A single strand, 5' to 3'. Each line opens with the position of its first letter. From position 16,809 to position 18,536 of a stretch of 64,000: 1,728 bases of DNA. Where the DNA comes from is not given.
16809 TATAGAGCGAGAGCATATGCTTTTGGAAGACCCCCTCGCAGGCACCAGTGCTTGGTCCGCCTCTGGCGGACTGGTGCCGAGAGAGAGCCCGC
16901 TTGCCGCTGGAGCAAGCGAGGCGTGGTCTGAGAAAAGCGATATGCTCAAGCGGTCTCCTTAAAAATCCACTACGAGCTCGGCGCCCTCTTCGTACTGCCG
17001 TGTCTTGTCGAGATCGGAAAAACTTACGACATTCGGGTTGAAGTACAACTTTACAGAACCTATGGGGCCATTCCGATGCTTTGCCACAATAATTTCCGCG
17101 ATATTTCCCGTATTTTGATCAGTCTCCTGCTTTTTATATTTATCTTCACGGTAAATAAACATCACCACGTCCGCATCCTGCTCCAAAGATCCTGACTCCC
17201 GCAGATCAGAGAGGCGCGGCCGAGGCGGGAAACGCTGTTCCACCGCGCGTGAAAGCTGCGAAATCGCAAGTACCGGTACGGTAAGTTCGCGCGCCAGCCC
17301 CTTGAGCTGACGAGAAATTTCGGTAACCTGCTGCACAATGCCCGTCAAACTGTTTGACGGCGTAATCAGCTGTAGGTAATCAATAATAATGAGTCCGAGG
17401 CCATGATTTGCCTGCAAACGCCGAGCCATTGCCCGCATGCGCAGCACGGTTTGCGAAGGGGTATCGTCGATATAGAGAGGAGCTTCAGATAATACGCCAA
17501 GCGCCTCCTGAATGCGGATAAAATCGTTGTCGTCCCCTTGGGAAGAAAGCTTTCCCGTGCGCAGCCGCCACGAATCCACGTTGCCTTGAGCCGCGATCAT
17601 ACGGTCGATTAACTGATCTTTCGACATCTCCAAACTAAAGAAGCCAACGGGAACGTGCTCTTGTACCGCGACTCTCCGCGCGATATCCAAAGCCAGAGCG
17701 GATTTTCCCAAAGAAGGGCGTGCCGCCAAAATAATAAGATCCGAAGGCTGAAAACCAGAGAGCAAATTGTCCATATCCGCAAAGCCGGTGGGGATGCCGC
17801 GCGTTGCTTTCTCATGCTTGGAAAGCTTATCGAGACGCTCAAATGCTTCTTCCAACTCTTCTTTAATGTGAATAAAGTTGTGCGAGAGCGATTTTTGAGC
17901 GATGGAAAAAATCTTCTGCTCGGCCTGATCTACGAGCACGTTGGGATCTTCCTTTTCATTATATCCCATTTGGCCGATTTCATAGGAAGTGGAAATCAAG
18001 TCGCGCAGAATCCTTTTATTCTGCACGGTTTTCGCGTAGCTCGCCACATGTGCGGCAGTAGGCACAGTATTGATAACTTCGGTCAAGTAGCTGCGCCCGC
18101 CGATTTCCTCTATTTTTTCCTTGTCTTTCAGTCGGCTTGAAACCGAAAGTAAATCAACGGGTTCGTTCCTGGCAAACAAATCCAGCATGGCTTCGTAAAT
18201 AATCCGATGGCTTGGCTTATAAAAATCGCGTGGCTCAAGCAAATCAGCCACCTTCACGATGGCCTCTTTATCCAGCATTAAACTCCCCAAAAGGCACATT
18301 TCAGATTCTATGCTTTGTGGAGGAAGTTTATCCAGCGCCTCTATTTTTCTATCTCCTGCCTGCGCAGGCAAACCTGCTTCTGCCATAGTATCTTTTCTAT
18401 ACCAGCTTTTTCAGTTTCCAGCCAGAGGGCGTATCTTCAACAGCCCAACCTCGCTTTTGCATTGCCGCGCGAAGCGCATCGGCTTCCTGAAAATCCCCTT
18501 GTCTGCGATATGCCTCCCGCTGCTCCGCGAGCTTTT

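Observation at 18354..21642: An identical 15-nt GC-rich palindrome core occurs in frame in dnaB and dnaX and once between genes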

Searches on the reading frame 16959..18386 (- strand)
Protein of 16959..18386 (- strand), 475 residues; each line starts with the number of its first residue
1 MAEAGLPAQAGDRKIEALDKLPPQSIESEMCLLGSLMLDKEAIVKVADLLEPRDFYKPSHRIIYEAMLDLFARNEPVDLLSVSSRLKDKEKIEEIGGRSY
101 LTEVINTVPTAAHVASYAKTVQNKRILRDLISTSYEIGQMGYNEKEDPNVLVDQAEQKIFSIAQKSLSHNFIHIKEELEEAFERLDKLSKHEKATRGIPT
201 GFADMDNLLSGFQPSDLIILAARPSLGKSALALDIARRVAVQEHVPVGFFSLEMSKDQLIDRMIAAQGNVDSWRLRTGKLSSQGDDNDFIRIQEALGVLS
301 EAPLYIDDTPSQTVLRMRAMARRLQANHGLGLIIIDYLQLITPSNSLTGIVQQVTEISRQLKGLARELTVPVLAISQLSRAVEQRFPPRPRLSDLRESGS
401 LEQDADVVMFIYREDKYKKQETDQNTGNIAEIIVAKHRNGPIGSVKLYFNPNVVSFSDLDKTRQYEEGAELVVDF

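Call 82: find_homologous_proteins(query=window:16959-18386:-, max_evalue=1e-60)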
Query window:16959-18386:- (475 aa): 8000 proteins with E <= 1e-60 among 8000 candidates; the best 120 are listed.
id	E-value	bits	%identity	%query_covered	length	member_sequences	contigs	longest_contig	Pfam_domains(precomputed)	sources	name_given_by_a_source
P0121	6.3e-297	1003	99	99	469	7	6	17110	PF03796.22,PF00772.27,PF13481.13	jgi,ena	-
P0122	5.8e-276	934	91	99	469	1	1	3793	PF03796.22,PF00772.27,PF13481.13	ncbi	-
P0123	1.6e-274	929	90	99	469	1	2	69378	PF03796.22,PF00772.27,PF13481.13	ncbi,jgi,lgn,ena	-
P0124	9.7e-274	926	89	99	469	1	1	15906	PF03796.22,PF00772.27,PF13481.13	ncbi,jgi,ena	ncbi:MAG TPA: replicative DNA helicase [Candidatus Paceibacterota bacterium]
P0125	2.7e-271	918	89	99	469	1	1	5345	PF03796.22,PF00772.27,PF13481.13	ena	-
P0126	2.7e-271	918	89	99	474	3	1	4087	PF03796.22,PF00772.27,PF13481.13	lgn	-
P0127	1.7e-270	916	91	96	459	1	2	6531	PF03796.22,PF00772.27,PF13481.13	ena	-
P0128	1.1e-269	913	91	96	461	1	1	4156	PF03796.22,PF00772.27,PF13481.13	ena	-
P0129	2.7e-269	912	90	96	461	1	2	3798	PF03796.22,PF00772.27,PF13481.13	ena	-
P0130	2.0e-268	909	89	99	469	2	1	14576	PF03796.22,PF00772.27,PF13481.13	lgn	-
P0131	3.9e-267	905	89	98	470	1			PF03796.22,PF00772.27,PF13481.13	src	-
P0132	6.4e-267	904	87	99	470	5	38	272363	PF03796.22,PF00772.27,PF13481.13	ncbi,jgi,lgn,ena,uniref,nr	ncbi:MAG: replicative DNA helicase [Candidatus Wildermuthbacteria bacterium RIFCSPLOWO2_02_FULL_47_9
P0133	1.4e-258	876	85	98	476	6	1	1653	PF03796.22,PF00772.27,PF13481.13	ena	-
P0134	1.6e-257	873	84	99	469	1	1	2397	PF03796.22,PF00772.27,PF13481.13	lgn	-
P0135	3.1e-256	869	87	96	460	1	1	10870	PF03796.22,PF00772.27,PF13481.13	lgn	-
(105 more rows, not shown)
